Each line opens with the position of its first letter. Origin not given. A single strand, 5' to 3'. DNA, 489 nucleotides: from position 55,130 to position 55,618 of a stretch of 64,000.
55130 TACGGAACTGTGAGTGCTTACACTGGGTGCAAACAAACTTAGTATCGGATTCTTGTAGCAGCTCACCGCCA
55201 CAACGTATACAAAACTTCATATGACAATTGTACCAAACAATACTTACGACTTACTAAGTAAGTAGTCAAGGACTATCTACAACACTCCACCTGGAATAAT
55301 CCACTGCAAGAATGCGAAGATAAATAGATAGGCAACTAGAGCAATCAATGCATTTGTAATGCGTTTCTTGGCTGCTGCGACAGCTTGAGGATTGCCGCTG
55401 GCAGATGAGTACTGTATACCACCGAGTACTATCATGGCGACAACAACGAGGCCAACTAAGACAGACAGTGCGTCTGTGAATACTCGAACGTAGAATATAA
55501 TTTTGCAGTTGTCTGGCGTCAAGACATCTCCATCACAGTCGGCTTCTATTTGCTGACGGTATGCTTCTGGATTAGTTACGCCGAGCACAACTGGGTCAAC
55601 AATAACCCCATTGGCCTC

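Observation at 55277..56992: Large extracellular domain fused to a T4SS-pilin-like C-terminal hairpin, unlinked from the secretion locus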

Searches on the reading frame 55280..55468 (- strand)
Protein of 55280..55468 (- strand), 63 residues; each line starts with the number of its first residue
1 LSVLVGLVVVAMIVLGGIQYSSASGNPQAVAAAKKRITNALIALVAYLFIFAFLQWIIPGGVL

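Call 5: search_protein_families(library=pfam, proteins=[window:55280-55468:-], max_evalue=10)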
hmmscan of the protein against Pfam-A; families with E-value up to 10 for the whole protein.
seq(63 aa): 4 families
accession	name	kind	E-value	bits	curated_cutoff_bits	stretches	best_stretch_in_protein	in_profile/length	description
PF18895.5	T4SS_pilin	-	7.1e-10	39.3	26.6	1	2-57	17-71/71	Type IV secretion system pilin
PF19607.4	DUF6112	-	0.033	14.4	25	1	3-57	25-78/88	Family of unknown function (DUF6112)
PF24668.1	KH_Vigilin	-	0.1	12.6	27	1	24-41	30-47/50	Vigilin KH domain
PF13624.11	SurA_N_3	-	1.9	8.7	27.2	1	2-38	15-50/162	SurA-like N-terminal domain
